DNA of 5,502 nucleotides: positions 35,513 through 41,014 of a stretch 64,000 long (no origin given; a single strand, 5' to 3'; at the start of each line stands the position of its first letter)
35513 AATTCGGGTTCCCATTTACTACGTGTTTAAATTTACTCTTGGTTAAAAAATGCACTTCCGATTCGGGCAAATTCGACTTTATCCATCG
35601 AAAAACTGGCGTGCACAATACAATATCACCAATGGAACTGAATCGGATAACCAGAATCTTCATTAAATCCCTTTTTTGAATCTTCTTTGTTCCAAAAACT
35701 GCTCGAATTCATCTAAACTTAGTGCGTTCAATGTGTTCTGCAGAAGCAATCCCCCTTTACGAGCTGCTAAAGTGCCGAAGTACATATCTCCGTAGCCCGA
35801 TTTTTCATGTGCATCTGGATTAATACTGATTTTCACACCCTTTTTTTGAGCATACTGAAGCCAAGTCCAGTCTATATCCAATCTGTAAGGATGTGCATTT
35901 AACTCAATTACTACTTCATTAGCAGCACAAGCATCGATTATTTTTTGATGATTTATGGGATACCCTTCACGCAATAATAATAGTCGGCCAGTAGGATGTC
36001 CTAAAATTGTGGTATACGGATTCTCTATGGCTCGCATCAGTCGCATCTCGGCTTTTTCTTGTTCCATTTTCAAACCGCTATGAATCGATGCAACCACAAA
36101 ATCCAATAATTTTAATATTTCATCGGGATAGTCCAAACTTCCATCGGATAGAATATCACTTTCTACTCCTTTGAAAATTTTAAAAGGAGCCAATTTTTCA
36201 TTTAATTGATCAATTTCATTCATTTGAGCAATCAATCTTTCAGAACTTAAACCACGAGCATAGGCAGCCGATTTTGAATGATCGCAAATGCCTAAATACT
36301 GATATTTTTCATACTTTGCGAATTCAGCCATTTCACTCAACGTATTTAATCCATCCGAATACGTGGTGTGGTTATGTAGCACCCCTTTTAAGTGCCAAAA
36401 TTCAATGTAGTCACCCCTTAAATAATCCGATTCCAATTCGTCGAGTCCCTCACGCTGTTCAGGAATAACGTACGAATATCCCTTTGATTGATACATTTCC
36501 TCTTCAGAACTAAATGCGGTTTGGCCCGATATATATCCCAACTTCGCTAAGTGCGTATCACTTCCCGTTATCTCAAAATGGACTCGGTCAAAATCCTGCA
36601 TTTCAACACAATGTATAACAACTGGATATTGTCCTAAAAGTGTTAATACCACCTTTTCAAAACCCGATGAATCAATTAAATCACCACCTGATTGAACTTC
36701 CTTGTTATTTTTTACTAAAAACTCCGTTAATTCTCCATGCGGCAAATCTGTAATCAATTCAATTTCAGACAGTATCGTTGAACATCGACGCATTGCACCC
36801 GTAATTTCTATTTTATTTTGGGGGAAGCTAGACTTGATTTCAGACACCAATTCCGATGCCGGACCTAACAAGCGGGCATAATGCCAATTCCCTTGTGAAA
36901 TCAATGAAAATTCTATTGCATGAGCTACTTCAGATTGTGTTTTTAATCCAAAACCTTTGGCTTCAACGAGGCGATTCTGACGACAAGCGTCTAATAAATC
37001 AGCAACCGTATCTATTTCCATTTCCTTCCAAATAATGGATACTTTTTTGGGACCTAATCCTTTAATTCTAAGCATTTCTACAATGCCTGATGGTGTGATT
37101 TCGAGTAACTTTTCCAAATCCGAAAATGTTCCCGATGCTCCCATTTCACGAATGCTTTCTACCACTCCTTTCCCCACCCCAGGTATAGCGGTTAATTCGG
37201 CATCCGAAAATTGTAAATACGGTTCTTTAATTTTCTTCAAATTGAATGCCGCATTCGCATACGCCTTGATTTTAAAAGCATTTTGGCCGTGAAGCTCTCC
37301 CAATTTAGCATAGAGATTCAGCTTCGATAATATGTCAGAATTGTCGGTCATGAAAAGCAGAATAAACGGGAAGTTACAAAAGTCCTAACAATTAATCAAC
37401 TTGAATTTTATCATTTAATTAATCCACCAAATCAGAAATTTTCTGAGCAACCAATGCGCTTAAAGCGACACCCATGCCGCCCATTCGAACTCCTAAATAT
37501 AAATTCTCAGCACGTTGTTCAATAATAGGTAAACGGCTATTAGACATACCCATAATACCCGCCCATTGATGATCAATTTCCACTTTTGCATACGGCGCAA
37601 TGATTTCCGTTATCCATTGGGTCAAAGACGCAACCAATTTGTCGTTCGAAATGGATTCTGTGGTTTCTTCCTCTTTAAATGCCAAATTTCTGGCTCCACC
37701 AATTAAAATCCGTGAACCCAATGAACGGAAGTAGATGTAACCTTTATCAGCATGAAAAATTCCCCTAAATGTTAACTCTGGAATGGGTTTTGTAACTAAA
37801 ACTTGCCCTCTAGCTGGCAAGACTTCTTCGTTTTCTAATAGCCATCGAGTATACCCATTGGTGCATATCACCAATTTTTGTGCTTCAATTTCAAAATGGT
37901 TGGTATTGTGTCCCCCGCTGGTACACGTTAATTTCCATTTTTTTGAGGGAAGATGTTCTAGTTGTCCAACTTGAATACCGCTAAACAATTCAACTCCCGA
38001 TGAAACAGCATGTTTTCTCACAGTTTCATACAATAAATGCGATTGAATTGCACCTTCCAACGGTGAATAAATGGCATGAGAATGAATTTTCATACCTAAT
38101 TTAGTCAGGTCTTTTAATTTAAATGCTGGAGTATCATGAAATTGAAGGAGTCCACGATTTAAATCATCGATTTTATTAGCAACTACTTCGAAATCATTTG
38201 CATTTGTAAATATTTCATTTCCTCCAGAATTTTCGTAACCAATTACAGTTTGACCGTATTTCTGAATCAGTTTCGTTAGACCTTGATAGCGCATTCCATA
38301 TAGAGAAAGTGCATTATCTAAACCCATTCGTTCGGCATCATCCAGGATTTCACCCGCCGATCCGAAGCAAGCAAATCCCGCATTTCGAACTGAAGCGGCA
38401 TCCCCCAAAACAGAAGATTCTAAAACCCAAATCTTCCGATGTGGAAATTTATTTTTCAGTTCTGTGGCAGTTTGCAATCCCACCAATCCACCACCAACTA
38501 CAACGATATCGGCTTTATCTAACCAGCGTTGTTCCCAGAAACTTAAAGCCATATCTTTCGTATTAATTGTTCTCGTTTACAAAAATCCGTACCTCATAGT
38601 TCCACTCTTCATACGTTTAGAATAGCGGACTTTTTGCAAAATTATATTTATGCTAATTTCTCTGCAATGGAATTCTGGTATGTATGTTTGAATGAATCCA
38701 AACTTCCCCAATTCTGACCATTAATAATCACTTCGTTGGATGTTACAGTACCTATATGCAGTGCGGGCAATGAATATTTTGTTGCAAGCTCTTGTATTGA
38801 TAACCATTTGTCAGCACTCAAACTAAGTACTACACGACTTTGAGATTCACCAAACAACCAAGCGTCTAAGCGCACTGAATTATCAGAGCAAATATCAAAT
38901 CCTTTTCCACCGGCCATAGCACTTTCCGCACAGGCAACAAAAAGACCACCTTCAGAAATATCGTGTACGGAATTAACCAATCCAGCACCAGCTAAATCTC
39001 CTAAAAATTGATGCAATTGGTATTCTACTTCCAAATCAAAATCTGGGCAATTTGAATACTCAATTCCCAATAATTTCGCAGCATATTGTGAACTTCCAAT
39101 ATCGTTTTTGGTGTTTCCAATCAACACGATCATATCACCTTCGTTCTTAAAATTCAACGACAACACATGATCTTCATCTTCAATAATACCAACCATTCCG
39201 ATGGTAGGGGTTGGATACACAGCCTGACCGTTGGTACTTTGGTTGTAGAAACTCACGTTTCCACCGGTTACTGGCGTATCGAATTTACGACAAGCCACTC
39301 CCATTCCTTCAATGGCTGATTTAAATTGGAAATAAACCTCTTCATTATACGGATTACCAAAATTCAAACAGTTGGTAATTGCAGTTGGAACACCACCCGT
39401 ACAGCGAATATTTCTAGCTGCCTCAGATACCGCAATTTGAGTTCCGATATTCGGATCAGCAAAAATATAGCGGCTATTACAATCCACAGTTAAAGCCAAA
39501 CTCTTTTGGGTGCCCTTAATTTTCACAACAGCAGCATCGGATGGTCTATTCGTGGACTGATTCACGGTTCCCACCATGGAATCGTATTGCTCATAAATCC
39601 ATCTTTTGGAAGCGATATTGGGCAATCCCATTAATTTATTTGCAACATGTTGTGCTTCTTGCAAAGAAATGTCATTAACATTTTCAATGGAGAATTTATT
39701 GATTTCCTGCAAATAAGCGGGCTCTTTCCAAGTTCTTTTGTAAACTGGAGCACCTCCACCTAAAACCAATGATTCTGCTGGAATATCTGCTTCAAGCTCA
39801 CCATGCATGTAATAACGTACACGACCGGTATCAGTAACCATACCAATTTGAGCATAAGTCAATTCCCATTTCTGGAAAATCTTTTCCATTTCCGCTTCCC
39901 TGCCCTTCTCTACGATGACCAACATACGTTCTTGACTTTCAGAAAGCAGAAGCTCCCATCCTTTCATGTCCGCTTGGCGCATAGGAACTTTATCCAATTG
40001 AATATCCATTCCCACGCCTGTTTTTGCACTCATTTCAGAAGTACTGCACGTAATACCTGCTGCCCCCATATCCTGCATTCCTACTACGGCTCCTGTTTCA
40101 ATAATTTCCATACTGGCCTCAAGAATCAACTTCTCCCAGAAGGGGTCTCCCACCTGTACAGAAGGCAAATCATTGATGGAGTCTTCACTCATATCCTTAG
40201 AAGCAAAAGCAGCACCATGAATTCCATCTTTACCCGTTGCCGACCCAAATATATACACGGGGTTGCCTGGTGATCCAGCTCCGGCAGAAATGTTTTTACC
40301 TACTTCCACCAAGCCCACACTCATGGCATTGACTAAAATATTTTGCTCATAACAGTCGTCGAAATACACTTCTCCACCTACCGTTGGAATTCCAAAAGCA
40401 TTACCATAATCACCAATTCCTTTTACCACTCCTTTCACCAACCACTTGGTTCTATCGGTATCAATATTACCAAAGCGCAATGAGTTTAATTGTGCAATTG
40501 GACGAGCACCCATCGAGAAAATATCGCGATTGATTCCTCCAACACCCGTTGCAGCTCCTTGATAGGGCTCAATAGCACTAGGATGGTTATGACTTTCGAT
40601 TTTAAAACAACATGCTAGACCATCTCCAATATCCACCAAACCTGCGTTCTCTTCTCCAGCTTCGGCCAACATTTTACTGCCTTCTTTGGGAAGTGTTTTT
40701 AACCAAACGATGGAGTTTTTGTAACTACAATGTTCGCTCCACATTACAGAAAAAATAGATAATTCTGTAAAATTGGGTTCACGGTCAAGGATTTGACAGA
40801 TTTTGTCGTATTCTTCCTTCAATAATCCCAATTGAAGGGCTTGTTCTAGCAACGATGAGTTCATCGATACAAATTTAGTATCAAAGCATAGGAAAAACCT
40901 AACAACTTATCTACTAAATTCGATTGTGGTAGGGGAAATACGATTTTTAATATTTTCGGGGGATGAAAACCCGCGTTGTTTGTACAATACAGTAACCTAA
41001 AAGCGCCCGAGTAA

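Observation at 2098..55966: Exact 12-13-mer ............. recurs seven times on both strands, in three reading frames and in non-coding DNA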

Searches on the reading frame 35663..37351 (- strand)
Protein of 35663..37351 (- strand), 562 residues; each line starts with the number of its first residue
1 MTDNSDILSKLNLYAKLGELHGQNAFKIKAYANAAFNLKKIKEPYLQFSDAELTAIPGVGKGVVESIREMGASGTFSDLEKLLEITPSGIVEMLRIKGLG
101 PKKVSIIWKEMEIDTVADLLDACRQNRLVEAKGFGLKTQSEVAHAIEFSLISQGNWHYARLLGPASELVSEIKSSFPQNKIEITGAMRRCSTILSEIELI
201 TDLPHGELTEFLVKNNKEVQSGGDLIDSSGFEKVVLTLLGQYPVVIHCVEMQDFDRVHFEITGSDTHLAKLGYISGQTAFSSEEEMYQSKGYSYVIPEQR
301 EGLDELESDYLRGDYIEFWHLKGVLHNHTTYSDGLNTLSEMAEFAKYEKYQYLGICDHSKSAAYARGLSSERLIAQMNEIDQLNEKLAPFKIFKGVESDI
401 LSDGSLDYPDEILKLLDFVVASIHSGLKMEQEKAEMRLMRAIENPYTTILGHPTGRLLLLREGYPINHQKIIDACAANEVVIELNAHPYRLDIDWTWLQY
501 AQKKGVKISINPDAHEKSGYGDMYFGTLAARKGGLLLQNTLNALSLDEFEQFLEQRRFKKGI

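Call 62: search_protein_families(library=pfam, proteins=[window:35663-37351:-], max_evalue=0.00001)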
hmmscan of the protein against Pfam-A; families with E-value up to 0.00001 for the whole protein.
window:35663-37351:- (562 aa): 3 families
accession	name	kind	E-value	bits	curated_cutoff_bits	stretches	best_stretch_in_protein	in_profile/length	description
PF14716.13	HHH_8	-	2.1e-12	47.7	30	1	3-75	2-72/73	Helix-hairpin-helix domain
PF14520.12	HHH_5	-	5.4e-09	36.8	27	0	92-138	3-47/57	Helix-hairpin-helix domain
PF02811.25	PHP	-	2.8e-07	31.5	26.4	1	325-487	2-164/164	PHP domain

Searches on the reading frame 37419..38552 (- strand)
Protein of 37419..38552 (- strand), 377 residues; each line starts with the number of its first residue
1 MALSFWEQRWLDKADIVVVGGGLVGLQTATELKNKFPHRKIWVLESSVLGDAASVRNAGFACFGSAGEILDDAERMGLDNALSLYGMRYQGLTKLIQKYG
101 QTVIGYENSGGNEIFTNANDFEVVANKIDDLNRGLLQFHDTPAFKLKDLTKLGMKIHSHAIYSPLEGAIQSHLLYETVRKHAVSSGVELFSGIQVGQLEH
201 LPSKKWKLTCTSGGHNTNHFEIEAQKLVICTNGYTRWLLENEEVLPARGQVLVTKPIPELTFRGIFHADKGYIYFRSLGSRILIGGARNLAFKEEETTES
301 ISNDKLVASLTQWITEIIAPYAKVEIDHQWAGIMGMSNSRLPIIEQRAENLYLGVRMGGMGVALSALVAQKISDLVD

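Call 62: search_protein_families(library=pfam, proteins=[window:37419-38552:-], max_evalue=0.00001)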
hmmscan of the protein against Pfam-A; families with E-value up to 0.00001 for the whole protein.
window:37419-38552:- (377 aa): 1 family
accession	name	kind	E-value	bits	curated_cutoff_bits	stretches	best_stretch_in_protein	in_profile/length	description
PF01266.30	DAO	-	2.1e-42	146.4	27.9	1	15-375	1-353/353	FAD dependent oxidoreductase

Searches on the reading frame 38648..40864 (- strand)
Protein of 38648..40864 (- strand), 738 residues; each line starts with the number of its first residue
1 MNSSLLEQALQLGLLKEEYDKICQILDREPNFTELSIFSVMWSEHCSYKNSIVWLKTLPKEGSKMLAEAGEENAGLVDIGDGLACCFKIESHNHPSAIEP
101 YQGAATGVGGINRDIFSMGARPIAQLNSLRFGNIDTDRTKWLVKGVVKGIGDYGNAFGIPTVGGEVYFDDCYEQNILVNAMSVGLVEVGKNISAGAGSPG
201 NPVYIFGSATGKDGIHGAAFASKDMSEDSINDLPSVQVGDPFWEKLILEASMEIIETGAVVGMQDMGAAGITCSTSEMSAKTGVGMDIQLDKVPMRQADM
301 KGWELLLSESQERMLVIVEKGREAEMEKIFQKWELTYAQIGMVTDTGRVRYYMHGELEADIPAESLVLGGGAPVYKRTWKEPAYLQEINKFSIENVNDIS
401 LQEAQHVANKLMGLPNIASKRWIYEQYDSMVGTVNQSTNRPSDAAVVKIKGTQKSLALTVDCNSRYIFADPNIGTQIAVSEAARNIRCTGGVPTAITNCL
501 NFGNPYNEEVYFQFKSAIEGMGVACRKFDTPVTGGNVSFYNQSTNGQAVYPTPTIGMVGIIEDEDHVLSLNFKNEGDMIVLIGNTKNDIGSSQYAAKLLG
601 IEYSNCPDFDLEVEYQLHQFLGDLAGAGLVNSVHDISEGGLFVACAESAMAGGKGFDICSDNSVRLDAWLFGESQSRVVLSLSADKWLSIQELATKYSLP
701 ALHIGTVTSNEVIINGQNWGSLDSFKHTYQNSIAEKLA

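Call 10: search_protein_families(library=ncbifam, proteins=[window:38648-40864:-])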
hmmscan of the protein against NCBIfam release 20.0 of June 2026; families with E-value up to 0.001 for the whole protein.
window:38648-40864:- (738 aa): 14 families
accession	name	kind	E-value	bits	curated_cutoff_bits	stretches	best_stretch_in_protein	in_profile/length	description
NF002290.1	PRK01213.1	equivalog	2e-286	951.9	648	1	15-735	2-721/723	phosphoribosylformylglycinamidine synthase subunit PurL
TIGR01736.1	FGAM_synth_II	equivalog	4.9e-258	858.2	525.75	1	15-723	2-704/718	phosphoribosylformylglycinamidine synthase subunit PurL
NF010690.0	PRK14090.1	equivalog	2e-126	422.8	1047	1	24-564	9-503/601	phosphoribosylformylglycinamidine synthase subunit PurL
NF003672.0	PRK05297.1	equivalog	2e-45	154.8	783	1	85-713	287-961/1290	phosphoribosylformylglycinamidine synthase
TIGR01857.1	FGAM-synthase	equivalog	1.5e-37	128.7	1057.05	1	86-588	315-828/1239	phosphoribosylformylglycinamidine synthase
TIGR01735.1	FGAM_synt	equivalog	2.8e-35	121.1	1123.05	1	83-709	287-971/1307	phosphoribosylformylglycinamidine synthase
TIGR03267.1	methan_mark_2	hypoth_equivalog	1e-19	70.8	365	2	437-713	40-301/323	methanogenesis marker 2 protein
TIGR04049.1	AIR_rel_sll0787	hypoth_equivalog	1.1e-18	67.4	321.3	2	407-713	4-296/318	sll0787 family AIR synthase-like protein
TIGR02124.1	hypE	equivalog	7e-14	51.5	251.6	2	109-346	71-303/332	hydrogenase expression/formation protein HypE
TIGR00476.1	selD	equivalog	8.8e-13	48.1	125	2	439-550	43-150/311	selenide, water dikinase SelD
TIGR01739.1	tegu_FGAM_synt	hypoth_equivalog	5.8e-12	44.4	716.1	1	469-709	610-851/1206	herpesvirus tegument protein/v-FGAM-synthase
TIGR01379.1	thiL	equivalog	1.1e-10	41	184.15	1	114-350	71-300/320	thiamine-phosphate kinase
NF004351.0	PRK05731.1-4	equivalog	5.1e-09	35.7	324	1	114-301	85-254/321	thiamine-phosphate kinase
NF004353.0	PRK05731.2-2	equivalog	0.00037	19.7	301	0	94-166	45-114/311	thiamine-phosphate kinase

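Call 26: find_related_loci(query=window:38648-40864:-, collection=metagenome_contigs, flank=10000)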
Query window:38648-40864:- (738 aa) in metagenome_contigs; peptide patterns used: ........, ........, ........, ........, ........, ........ (x = any residue, [..] = any of these).
600 stretches matched a pattern (row limit reached: there are more); 534 encode a relative of the query (tblastn E <= 1e-3); the best 80 are kept; 80 distinct loci.
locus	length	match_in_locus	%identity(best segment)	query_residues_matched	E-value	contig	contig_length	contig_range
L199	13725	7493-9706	100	1-738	0e+0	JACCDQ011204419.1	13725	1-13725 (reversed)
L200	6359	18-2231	96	1-738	0e+0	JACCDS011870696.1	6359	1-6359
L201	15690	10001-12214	96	1-738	0e+0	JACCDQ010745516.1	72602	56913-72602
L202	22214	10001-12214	95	1-738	0e+0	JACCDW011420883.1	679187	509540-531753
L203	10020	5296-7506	82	1-737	0e+0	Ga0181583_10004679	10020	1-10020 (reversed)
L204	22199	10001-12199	83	1-733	0e+0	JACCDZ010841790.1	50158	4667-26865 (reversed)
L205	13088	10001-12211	82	1-737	0e+0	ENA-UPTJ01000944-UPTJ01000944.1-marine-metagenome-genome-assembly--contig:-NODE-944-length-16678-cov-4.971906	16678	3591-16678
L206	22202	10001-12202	82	4-737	0e+0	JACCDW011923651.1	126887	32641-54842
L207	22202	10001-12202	82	4-737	0e+0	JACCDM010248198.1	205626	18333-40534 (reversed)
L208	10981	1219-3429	79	1-737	0e+0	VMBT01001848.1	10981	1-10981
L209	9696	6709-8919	80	1-737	0e+0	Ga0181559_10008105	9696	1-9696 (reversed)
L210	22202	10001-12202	80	4-737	0e+0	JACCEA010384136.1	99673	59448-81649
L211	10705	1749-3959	79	1-737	0e+0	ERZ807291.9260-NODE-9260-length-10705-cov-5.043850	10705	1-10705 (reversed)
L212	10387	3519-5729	80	1-737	0e+0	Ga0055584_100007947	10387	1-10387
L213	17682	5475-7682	81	2-737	0e+0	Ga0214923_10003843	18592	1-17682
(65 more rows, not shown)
